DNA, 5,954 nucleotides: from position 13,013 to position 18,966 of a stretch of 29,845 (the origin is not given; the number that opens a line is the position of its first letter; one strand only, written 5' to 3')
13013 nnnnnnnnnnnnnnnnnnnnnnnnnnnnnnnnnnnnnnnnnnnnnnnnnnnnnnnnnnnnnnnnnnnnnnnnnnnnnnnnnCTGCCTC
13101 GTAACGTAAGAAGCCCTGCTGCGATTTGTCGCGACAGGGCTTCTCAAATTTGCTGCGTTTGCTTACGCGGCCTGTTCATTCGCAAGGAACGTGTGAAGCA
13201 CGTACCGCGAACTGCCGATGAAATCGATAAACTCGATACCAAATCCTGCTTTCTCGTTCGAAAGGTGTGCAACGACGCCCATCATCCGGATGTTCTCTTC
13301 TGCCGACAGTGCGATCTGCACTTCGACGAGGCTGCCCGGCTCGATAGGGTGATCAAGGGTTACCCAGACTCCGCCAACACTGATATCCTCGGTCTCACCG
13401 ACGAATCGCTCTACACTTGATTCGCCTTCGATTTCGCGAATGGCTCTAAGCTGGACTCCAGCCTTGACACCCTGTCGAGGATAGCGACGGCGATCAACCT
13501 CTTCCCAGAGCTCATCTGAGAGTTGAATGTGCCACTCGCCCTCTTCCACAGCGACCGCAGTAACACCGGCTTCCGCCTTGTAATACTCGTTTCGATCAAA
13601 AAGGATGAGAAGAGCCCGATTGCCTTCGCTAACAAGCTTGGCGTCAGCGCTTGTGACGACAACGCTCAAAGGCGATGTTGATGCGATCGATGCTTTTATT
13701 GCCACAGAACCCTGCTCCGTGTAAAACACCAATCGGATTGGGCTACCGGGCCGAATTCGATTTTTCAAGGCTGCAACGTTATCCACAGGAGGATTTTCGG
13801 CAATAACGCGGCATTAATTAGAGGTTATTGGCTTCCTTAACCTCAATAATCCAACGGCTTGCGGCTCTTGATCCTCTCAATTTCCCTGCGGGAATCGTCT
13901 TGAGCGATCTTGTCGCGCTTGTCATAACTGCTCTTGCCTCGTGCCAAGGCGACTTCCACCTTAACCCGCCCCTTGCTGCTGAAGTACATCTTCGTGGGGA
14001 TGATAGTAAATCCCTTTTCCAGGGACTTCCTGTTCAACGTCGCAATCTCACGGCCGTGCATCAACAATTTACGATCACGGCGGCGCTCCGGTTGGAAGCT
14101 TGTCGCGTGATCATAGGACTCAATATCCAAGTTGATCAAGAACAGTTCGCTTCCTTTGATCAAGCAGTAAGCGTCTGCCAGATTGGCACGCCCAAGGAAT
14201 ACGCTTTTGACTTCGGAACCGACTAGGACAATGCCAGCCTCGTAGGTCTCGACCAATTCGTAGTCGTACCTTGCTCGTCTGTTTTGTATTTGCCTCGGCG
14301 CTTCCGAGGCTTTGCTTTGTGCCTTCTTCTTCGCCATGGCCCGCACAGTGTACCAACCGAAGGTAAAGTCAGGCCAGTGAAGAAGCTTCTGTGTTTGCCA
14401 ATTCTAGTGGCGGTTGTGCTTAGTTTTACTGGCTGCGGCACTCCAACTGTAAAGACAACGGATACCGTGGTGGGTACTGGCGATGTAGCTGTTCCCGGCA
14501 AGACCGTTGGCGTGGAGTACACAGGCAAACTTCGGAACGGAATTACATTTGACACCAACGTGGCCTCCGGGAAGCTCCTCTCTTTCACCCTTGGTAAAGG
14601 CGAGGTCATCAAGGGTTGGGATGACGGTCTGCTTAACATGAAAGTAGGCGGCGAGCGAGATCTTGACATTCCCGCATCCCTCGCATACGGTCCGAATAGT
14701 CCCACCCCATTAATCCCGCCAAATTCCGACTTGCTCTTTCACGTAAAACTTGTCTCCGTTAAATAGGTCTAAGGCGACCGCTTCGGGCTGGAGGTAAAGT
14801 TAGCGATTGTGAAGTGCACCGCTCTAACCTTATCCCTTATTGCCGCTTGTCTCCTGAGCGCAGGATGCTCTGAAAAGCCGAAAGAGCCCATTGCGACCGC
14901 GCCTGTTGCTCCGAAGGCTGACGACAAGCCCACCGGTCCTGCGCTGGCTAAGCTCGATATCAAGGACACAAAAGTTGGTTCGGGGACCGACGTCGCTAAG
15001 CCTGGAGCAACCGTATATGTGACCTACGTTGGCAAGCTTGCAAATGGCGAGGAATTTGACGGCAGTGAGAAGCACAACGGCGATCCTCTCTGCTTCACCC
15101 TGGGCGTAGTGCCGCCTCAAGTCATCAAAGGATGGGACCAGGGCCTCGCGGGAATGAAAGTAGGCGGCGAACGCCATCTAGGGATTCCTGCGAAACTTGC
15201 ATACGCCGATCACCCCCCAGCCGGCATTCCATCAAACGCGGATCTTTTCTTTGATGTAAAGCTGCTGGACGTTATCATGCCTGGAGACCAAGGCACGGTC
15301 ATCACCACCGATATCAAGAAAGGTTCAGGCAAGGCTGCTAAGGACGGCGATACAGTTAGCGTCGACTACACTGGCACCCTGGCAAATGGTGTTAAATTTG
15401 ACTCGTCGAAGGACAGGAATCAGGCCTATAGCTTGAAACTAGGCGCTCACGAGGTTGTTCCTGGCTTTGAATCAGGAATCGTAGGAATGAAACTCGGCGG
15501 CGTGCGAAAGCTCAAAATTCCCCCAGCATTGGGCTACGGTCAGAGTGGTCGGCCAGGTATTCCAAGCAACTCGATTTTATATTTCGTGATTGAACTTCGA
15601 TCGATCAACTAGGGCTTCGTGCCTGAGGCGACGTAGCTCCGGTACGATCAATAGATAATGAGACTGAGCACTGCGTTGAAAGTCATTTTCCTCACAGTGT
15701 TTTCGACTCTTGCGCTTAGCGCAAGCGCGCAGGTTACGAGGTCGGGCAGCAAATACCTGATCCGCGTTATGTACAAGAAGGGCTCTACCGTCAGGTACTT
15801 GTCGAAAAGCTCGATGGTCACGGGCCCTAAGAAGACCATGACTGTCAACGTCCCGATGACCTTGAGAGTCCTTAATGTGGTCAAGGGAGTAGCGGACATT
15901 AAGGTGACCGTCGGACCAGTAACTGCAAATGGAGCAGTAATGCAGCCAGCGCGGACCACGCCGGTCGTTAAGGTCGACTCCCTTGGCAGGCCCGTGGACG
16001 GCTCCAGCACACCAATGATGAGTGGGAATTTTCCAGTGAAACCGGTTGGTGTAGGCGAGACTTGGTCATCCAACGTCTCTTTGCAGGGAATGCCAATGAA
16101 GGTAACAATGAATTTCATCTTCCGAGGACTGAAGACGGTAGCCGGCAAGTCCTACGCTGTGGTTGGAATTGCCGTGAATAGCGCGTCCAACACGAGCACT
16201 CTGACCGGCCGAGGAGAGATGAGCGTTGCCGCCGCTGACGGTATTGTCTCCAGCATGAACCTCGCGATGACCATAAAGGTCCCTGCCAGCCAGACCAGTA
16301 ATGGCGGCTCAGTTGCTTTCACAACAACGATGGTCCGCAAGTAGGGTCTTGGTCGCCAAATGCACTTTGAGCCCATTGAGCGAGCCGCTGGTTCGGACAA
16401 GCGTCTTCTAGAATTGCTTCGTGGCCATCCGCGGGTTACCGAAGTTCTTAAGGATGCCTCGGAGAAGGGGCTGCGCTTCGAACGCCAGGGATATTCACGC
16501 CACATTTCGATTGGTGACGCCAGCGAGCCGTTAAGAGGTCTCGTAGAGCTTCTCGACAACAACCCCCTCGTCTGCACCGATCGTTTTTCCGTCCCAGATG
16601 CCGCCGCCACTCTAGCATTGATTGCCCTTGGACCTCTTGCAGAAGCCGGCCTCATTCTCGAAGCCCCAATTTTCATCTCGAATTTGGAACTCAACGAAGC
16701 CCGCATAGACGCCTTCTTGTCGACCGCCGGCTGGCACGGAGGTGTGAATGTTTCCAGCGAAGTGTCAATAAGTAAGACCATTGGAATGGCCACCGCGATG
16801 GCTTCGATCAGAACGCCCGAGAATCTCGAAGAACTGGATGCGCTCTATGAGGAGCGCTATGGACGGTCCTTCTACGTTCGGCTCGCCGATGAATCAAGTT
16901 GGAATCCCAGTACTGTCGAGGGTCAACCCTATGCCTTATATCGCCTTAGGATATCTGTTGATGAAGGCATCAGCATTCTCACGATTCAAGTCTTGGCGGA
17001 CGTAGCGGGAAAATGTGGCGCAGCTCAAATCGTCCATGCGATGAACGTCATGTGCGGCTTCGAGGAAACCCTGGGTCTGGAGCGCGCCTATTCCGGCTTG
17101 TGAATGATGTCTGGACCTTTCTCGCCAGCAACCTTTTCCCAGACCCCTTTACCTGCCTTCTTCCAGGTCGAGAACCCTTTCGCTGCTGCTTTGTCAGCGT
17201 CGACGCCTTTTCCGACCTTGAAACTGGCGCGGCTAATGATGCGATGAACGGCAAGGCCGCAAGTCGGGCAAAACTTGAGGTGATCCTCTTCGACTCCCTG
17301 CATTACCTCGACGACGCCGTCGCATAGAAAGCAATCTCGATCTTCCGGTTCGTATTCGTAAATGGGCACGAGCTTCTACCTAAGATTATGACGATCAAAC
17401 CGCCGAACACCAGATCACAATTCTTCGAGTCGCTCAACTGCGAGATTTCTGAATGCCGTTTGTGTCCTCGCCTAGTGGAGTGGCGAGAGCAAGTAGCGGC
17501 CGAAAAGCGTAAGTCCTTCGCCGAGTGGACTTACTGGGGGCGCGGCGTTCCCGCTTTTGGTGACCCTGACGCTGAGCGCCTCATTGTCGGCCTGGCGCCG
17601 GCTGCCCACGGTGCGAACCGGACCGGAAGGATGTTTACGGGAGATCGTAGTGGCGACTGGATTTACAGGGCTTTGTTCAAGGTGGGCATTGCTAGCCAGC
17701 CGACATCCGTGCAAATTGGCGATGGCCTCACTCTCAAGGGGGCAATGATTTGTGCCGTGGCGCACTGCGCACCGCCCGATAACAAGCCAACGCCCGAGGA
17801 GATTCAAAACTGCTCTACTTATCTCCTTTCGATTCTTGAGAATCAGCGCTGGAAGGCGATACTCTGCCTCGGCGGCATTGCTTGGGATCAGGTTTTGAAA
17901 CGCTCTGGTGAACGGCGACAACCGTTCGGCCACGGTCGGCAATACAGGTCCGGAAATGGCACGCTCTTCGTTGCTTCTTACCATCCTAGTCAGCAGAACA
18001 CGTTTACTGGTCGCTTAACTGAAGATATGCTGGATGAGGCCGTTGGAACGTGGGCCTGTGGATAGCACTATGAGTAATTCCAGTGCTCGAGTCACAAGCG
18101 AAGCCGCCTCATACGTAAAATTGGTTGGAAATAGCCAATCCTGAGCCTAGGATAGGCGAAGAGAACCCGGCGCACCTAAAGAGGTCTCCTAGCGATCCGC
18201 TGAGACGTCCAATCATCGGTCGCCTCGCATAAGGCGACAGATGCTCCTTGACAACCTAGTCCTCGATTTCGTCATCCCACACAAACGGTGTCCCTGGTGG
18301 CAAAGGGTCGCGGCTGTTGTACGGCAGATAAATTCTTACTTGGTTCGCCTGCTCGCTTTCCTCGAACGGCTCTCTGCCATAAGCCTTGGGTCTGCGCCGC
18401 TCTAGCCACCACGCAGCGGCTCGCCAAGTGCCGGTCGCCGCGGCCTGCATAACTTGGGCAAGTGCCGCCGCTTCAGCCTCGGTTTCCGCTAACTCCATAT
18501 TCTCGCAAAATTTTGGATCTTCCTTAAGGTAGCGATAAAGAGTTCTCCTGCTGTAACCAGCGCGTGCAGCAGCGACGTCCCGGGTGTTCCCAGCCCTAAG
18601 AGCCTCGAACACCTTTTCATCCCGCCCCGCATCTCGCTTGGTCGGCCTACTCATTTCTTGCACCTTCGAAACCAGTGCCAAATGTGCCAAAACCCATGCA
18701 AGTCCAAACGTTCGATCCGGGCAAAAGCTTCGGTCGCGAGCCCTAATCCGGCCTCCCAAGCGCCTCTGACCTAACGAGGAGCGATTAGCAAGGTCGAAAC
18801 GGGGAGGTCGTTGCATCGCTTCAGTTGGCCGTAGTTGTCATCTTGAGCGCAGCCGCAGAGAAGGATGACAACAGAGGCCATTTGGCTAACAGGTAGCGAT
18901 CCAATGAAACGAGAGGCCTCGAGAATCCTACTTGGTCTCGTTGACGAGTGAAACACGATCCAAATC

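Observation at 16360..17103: ArgC-derived pseudoenzyme: fold landmarks kept, catalytic and cofactor motifs lost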

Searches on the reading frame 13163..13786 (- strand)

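Call 10: search_protein_families(library=pfam, proteins=[window:13163-13786:-], max_evalue=0.001)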
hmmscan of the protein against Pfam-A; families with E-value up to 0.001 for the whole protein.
window:13163-13786:- (207 aa): 1 family
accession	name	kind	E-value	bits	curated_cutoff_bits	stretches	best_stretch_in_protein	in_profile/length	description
PF07238.19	PilZ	-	3.9e-13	50.1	22.5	1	98-192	1-91/102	PilZ domain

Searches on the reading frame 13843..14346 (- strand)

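Call 69: search_protein_families(library=pfam, proteins=[window:13843-14346:-], max_evalue=0.001)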
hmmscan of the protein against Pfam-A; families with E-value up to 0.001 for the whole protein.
window:13843-14346:- (167 aa): 1 family
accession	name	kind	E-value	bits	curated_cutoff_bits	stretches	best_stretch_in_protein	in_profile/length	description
PF01668.23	SmpB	-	6.5e-53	179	27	1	20-160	2-141/143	SmpB protein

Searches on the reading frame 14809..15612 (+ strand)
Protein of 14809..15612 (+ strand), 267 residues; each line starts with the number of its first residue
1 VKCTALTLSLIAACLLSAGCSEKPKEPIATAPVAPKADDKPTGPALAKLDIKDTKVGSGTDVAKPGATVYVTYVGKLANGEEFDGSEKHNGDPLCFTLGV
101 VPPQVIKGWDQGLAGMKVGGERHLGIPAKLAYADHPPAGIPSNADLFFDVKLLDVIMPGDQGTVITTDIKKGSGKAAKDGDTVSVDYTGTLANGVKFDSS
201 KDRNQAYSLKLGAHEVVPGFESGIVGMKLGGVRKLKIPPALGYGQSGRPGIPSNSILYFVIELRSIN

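Call 10: search_protein_families(library=pfam, proteins=[window:14809-15612:+], max_evalue=0.001)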
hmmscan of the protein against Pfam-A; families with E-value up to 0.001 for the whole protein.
window:14809-15612:+ (267 aa): 1 family
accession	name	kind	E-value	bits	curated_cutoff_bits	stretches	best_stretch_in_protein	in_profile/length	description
PF00254.34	FKBP_C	-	1.9e-56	188.8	21.1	2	175-263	3-93/94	FKBP-type peptidyl-prolyl cis-trans isomerase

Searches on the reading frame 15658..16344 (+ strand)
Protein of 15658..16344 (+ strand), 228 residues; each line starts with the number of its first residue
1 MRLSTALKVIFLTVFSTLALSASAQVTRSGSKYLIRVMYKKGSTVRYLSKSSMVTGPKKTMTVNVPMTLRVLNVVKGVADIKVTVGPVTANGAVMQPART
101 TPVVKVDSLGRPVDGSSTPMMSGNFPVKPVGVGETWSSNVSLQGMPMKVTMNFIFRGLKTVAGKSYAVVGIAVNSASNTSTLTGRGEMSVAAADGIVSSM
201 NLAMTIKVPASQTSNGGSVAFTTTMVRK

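Call 10: search_protein_families(library=pfam, proteins=[window:15658-16344:+], max_evalue=0.001)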
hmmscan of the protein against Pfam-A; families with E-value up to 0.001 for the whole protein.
window:15658-16344:+ (228 aa): 1 family
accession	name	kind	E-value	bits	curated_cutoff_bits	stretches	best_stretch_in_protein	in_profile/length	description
PF19777.4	DUF6263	-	2.4e-05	24.5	26.7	1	120-177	107-162/196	Family of unknown function (DUF6263)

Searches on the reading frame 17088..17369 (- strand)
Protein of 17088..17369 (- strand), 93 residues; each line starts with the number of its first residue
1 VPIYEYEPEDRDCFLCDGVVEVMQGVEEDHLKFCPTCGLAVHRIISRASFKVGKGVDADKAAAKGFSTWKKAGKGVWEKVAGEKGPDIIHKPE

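Call 69: search_protein_families(library=pfam, proteins=[window:17088-17369:-], max_evalue=0.001)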
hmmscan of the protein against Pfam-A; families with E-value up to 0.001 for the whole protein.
window:17088-17369:- (93 aa): 1 family
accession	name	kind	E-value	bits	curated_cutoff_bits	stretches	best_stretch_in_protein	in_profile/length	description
PF09723.15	Zn_ribbon_8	-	5.6e-08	33.1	34.4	1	1-45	1-41/41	Zinc ribbon domain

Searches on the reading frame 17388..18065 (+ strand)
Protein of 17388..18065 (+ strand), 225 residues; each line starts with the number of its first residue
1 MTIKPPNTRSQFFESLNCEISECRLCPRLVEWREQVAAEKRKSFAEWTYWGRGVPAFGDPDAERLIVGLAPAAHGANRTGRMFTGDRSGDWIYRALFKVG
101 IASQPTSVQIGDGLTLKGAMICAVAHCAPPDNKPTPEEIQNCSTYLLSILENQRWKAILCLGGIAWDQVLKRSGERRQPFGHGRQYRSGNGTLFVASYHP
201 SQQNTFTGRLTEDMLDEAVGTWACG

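Call 10: search_protein_families(library=pfam, proteins=[window:17388-18065:+], max_evalue=0.001)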
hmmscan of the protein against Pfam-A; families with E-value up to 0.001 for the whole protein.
window:17388-18065:+ (225 aa): 1 family
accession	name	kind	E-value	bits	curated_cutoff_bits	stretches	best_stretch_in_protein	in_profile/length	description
PF03167.25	UDG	-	4.1e-25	89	24.3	1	56-219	2-137/141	Uracil DNA glycosylase superfamily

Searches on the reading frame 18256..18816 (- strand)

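Call 10: search_protein_families(library=pfam, proteins=[window:18256-18816:-], max_evalue=0.001)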
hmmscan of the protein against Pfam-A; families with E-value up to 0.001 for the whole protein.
window:18256-18816:- (186 aa): 2 families
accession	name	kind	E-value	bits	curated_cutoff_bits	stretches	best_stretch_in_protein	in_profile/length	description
PF20901.3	Sf6_terminase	-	0.00032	21.2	27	0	67-148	7-101/106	Bacteriophage Sf6, terminase small subunit-like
PF13518.12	HTH_28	-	0.00049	20.6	25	0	69-98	5-34/52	Helix-turn-helix domain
